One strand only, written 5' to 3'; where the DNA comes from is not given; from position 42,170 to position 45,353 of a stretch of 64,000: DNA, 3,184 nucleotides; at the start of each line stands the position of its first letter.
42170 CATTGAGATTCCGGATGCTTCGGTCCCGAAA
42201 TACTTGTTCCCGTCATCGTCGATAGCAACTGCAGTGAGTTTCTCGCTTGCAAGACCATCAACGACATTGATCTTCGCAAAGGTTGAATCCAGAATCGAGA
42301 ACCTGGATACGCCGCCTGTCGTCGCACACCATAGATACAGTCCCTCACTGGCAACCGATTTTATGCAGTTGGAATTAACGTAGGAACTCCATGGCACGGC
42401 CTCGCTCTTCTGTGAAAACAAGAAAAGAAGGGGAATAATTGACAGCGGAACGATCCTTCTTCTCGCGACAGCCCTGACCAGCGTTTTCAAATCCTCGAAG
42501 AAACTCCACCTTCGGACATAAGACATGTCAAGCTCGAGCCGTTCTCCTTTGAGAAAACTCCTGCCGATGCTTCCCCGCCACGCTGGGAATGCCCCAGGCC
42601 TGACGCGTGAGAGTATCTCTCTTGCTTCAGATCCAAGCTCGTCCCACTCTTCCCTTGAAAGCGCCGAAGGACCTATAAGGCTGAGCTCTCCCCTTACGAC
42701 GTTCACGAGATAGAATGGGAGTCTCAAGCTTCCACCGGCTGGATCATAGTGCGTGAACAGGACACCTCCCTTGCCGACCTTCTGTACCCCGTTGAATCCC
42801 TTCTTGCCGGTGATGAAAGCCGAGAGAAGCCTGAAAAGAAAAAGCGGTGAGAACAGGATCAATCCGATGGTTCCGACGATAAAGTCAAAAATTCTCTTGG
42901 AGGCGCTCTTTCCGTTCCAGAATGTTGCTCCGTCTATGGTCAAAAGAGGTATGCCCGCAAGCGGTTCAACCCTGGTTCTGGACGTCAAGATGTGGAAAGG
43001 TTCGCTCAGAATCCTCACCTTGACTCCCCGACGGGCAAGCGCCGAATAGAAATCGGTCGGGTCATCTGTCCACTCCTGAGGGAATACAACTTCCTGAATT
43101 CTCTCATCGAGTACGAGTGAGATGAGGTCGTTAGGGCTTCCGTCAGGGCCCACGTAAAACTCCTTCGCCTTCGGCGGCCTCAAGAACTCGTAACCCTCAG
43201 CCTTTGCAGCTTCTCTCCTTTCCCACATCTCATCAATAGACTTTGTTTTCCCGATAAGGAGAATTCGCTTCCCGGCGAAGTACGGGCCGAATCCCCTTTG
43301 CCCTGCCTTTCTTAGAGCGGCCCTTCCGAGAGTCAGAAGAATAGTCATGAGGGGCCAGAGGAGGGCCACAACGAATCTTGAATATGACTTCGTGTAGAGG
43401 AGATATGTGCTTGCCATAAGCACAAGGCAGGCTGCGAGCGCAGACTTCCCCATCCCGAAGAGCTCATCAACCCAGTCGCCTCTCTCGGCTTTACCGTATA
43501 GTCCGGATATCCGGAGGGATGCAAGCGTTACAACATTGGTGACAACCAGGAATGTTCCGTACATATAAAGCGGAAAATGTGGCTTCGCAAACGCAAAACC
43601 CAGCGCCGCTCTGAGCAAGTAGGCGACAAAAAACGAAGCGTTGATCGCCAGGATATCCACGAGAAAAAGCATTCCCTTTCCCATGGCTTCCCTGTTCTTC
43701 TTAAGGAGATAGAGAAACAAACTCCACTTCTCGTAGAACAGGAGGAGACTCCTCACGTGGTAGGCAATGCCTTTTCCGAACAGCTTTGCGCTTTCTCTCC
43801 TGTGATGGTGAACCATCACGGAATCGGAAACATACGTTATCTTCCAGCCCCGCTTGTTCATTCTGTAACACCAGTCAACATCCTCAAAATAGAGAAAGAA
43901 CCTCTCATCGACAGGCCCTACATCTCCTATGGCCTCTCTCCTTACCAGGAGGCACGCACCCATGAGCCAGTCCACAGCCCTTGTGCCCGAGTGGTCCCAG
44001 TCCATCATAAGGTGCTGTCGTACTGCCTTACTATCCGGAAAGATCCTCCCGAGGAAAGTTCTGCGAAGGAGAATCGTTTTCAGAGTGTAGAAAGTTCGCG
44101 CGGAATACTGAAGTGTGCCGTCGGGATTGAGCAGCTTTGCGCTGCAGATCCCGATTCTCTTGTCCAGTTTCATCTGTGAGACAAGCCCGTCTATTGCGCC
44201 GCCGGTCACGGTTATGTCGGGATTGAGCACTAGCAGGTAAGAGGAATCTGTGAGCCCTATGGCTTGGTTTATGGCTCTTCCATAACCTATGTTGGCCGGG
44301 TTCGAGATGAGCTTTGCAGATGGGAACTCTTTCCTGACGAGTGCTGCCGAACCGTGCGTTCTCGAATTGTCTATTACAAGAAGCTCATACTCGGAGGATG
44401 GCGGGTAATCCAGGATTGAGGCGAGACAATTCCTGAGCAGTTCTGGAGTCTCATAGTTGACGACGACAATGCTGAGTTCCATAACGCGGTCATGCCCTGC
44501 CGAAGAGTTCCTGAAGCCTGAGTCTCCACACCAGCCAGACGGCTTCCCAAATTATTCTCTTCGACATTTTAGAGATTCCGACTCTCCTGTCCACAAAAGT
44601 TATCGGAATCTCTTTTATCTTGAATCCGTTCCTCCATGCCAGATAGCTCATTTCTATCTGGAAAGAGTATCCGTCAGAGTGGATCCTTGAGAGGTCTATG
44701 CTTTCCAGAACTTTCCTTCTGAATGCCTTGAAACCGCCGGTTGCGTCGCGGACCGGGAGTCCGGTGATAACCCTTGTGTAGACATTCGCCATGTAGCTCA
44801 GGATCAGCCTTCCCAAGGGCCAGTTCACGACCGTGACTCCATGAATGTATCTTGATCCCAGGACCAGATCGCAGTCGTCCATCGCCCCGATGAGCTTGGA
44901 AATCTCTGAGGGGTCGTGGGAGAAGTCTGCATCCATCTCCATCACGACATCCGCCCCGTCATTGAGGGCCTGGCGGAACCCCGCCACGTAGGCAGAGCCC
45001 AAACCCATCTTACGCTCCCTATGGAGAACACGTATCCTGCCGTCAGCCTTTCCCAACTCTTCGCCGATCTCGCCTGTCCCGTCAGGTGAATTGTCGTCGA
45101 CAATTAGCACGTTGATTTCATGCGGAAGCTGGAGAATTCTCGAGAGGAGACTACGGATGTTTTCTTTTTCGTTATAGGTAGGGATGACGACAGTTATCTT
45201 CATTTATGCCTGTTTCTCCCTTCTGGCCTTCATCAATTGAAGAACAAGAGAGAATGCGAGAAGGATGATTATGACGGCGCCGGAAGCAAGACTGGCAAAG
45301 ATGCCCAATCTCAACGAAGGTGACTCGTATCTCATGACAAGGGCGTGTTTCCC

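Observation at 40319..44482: One 1387-aa ORF fuses a cytoplasmic GT2, a WbaP-like phosphoglycosyltransferase with degenerate active-site motifs, a long beta-propeller region and a T9SS/FlgD-Ig-like secretion tail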

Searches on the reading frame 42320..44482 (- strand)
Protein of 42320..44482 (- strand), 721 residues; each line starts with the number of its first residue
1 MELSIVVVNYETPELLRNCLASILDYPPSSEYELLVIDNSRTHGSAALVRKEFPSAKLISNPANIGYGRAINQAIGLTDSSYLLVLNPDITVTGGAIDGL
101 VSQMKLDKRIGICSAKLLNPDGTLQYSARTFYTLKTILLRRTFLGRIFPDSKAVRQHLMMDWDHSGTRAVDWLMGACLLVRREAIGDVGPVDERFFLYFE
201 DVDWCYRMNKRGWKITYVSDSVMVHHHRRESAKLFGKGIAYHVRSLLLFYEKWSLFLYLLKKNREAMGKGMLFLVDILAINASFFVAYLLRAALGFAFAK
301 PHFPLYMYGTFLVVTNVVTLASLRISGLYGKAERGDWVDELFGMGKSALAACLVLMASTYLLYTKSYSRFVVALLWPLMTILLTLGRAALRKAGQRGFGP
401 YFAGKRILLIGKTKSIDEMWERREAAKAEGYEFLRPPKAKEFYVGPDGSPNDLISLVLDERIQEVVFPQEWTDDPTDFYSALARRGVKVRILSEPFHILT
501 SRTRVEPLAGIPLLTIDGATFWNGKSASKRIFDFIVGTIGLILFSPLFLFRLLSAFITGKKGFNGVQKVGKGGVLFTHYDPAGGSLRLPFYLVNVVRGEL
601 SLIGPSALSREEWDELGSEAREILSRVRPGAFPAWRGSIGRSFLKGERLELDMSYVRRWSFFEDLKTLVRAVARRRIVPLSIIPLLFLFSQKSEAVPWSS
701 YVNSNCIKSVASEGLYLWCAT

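Call 55: predict_structure(alignment_id=A1)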
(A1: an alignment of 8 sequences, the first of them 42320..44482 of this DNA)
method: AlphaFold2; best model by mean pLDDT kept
length: 721 residues; sequences in the alignment: 8
mean_pLDDT: 66.3   pTM: 0.41
mean pLDDT of the five models: 66.3, 63.2, 58.4, 57.9, 54.8
residues with pLDDT >= 90: 72; 70-90: 221; 50-70: 317; < 50: 111
segments of 3 or more residues with pLDDT < 50: 158-161, 230-233, 298-301, 330-336, 365-369, 394-404, 438-448, 495-502, 517-524, 678-721
pLDDT, mean of each block of 10 residues (from residue 1): 89 89 90 88 75 88 73 87 92 93 93 89 72 57 63 55 70 82 88 60 81 90 77 51 57 54 56 62 60 54 58 62 55 46 55 55 48 59 63 45 60 72 69 63 44 67 68 55 61 49 55 51 58 79 74 66 70 73 62 82 85 80 78 66 68 75 70 55 43 32 34 34 28
secondary structure, 60 per line:
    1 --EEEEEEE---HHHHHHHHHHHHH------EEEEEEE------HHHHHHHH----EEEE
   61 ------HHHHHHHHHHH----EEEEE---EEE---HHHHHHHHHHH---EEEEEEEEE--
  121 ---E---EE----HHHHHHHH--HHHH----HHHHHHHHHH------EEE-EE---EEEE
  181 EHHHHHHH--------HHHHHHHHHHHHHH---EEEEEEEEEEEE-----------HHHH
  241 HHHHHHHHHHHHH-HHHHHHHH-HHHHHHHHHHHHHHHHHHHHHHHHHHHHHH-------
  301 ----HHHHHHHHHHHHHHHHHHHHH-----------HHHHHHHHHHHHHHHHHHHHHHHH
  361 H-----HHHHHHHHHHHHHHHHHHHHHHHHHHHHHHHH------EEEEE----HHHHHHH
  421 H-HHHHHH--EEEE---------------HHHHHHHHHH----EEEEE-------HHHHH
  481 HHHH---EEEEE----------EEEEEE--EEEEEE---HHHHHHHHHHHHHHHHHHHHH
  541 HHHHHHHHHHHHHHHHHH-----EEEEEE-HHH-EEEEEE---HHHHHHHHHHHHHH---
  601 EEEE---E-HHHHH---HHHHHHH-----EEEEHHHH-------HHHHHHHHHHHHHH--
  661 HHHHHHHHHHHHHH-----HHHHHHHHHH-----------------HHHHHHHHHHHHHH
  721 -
elements in order (helices of 4 or more, strands of 3 or more residues): E3-9 H13-25 E32-38 H45-52 E57-60 H67-77 E82-86 E90-92 H96-106 E110-118 H134-141 H144-147 H152-161 E168-170 E177-181 H182-188 H197-210 E214-225 H237-253 H255-262 H264-293 H305-325 H337-361 H367-398 E405-409 H414-421 H423-428 E431-434 H450-459 E464-468 H476-484 E488-492 E503-508 E511-516 H520-558 E564-569 E575-580 H584-597 E601-604 H610-614 H618-624 E630-633 H634-637 H645-658 H661-674 H680-689 H707-720

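Call 57: fold_search(model_id=the predicted structure, library=pdb)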
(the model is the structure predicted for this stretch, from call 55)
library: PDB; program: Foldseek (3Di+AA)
matches with E <= 10: 1494; with E <= 0.001: 514
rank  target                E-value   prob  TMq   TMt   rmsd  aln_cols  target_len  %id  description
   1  8t53_A                1.4e-12  1.00  0.19  0.34  18.7       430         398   18  S. enterica WbaP in a styrene maleic acid liponanoparticle (released 2024-02-14)
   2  6nqt_F                2.1e-12  1.00  0.26  0.38   6.9       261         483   14  GalNac-T2 soaked with UDP-sugar (released 2020-01-29)
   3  2ffv_A                2.4e-12  1.00  0.26  0.38   7.4       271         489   15  Human ppGalNAcT-2 complexed with manganese and UDP (released 2006-01-31)
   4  6egs_A                3.7e-12  1.00  0.27  0.40   7.4       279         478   14  Crystal structure of the GalNAc-T2 F104S mutant in complex with UDP-GalNAc (released 2018-04-11)
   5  6e7i_A                4.2e-12  1.00  0.27  0.39   7.5       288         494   14  Human ppGalNAcT2 I253A/L310A Mutant with EA2 and UDP (released 2020-01-29)
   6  2ffv_B                4.4e-12  1.00  0.27  0.40   7.7       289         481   15  Human ppGalNAcT-2 complexed with manganese and UDP (released 2006-01-31)
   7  4d0z_F                5.6e-12  1.00  0.26  0.38   6.9       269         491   14  GalNAc-T2 crystal soaked with UDP-5SGalNAc, mEA2 and manganese (Higher resolution dataset) (released 2014-05-28)
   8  6nqt_C                6.6e-12  1.00  0.26  0.37   6.9       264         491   15  GalNac-T2 soaked with UDP-sugar (released 2020-01-29)
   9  6nqt_A                8.4e-12  1.00  0.26  0.37   6.9       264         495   15  GalNac-T2 soaked with UDP-sugar (released 2020-01-29)
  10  6nqt_B                9.4e-12  1.00  0.27  0.38   7.0       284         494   15  GalNac-T2 soaked with UDP-sugar (released 2020-01-29)
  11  2ffu_A                1.1e-11  1.00  0.26  0.38   6.9       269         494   14  Crystal Structure of Human ppGalNAcT-2 complexed with UDP and EA2 (released 2006-01-31)
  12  4d0z_C                1.3e-11  1.00  0.25  0.37   6.2       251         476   14  GalNAc-T2 crystal soaked with UDP-5SGalNAc, mEA2 and manganese (Higher resolution dataset) (released 2014-05-28)
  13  6nqt_E                1.4e-11  1.00  0.26  0.38   6.9       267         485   12  GalNac-T2 soaked with UDP-sugar (released 2020-01-29)
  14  8ujf_A                1.7e-11  1.00  0.26  0.35   5.4       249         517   18  X-ray crystal structure of Toxoplasma gondii GalNAc-T3 in complex with UDP-GalNAc, Mn2+, and Muc5AC-3,13 (released 2024-05-15)
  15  8v9q_A                1.8e-11  1.00  0.26  0.36   7.1       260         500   15  Crystal structure of mGalNAc-T1 in complex with the mucin glycopeptide Muc5AC-13, Mn2+, and UDP. (released 2024-03-13)
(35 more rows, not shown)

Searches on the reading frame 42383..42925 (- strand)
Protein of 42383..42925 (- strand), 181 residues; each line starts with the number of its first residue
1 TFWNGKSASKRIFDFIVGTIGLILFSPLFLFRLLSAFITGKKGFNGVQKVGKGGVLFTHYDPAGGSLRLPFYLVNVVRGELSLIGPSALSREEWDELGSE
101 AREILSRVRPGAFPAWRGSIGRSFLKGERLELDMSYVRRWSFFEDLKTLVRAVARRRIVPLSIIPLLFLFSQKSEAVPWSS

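Call 58: search_solved_structures(query=window:42383-42925:-, max_evalue=1, show_alignments=2)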
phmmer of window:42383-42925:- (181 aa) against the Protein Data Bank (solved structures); distinct sequences matched with E-value up to 1: 9.
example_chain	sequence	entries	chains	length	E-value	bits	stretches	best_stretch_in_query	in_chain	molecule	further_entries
30us_A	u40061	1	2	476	3.6e-09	39.9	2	72-153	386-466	UDP-Gal::undecaprenolphosphate Gal-1-P transferase WbaP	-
9s7s_A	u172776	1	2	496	4.1e-09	39.7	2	72-153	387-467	UDP-Gal::undecaprenolphosphate Gal-1-P transferase WbaP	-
30wc_A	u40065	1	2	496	4.1e-09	39.7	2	72-153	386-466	Undecaprenyl-phosphate galactose phosphotransferase WbaP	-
9s8l_A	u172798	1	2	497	4.2e-09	39.7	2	72-153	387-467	UDP-Gal::undecaprenolphosphate Gal-1-P transferase WbaP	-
8t53_A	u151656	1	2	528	1.5e-08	37.9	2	72-152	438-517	Undecaprenyl-phosphate galactose phosphotransferase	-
8e37_B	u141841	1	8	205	0.00029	23.9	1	69-154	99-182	N,N'-diacetylbacilliosaminyl-1-phosphate transferase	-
8g1n_A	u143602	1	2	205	0.00043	23.3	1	69-153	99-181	N,N'-diacetylbacilliosaminyl-1-phosphate transferase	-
4rgz_A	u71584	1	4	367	0.47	13.4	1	39-134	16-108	Xaa-Pro aminopeptidase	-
4fkc_A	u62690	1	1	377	0.49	13.4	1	39-134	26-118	Xaa-Pro aminopeptidase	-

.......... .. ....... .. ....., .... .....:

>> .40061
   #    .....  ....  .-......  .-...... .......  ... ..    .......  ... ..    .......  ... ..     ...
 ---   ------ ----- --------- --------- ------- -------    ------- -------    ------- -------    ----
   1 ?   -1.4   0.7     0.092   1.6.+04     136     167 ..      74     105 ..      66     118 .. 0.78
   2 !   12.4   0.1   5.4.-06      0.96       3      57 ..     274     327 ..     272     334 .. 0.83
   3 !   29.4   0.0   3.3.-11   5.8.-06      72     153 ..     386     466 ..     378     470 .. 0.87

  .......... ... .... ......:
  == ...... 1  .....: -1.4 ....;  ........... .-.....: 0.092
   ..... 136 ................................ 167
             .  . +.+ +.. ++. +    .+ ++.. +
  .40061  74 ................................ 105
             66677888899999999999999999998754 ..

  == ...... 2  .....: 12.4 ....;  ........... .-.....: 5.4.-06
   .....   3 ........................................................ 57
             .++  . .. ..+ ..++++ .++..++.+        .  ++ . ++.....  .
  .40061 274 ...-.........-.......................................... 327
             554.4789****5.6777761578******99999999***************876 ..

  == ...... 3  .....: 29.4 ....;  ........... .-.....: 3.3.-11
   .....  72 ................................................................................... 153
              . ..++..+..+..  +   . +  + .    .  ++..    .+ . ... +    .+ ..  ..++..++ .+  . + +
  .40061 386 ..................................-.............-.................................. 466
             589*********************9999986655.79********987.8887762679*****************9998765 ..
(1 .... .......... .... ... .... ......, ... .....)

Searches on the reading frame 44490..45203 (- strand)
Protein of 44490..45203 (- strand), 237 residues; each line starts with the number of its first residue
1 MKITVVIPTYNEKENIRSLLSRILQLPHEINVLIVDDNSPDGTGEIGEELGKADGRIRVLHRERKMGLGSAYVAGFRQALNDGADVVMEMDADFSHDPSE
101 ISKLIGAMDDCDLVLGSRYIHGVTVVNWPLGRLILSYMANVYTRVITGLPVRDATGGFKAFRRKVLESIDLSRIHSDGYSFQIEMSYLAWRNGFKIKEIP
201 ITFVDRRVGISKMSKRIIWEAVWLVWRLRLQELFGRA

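Call 7: search_protein_families(library=pfam, proteins=[window:44490-45203:-], max_evalue=0.001)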
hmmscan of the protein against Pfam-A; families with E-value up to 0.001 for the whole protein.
window:44490-45203:- (237 aa): 2 families
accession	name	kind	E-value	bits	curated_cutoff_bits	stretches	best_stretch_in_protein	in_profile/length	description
PF00535.33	Glycos_transf_2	-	7.1e-36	124.1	23.3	1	4-168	1-166/168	Glycosyl transferase family 2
PF13641.12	Glyco_tranf_2_3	-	4.8e-08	33.7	27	1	3-200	3-205/230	Glycosyltransferase like family 2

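Call 32: search_protein_families(library=ncbifam, proteins=[window:44490-45203:-], max_evalue=0.001)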
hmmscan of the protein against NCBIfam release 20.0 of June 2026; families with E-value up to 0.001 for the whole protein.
window:44490-45203:- (237 aa): 21 families
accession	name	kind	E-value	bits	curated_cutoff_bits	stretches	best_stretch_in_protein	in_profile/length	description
TIGR04182.1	glyco_TIGR04182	equivalog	7.4e-20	71.5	325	1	3-207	2-194/293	S-layer glycoprotein N-glycosyltransferase AglJ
NF007986.1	PRK10714.1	equivalog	3.4e-17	62.5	529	1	2-214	7-211/316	undecaprenyl-phosphate 4-deoxy-4-formamido-L-arabinose transferase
NF058614.1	PPMAGASynPpgS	equivalog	5.1e-17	62.1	370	1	4-205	3-198/226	polyprenyl-phospho-N-acetylgalactosaminyl synthase PpgS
NF047588.1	GlcsyltransPgfSStrep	equivalog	1.3e-15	57.4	500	1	1-214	1-206/308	glycosyltransferase PgfS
NF041391.1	DPhHxTase_Halo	equivalog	9.6e-15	54.1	375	1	9-207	3-187/213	dolichyl-phosphate hexose transferase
TIGR03937.1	PgaC_IcaA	equivalog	1.8e-12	46.9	422.3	1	2-106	46-148/407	poly-beta-1,6-N-acetyl-D-glucosamine synthase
NF045692.1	OglycostaseCruG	equivalog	5.2e-11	42.1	600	1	2-120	42-167/386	2'-O-glycosyltransferase CruG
TIGR03469.1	HpnB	hypoth_equivalog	8.8e-11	41.4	379.25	1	2-119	45-171/386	hopene-associated glycosyltransferase HpnB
TIGR03965.1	mycofact_glyco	equivalog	6.4e-10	38.5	280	1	2-116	75-187/467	mycofactocin biosynthesis glycosyltransferase MftF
TIGR04283.1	glyco_like_mftF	equivalog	2.5e-09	37.1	182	1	3-64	1-58/221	TIGR04283 family arsenosugar biosynthesis glycosyltransferase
NF047683.1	TeichurnBiosyTuaG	equivalog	1.3e-07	31.5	400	1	2-109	7-112/252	teichuronic acid biosynthesis protein TuaG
NF041875.1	EPS_EpsD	equivalog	2.4e-06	27.2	370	1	4-101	2-97/325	exopolysaccharide biosynthesis glycosyltransferase EpsD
NF007482.0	PRK10073.1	equivalog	6.9e-06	25.3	423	1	2-105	7-107/334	glycosyltransferase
NF053846.1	glyco_with_XrtP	equivalog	7e-06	25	520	1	5-93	45-143/440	XrtP-associated glycosyltransferase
NF050050.1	ProtGlycPglI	equivalog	7.4e-06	25.5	500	1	2-78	3-81/306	GalNAc(5)-diNAcBac-PP-undecaprenol beta-1,3-glucosyltransferase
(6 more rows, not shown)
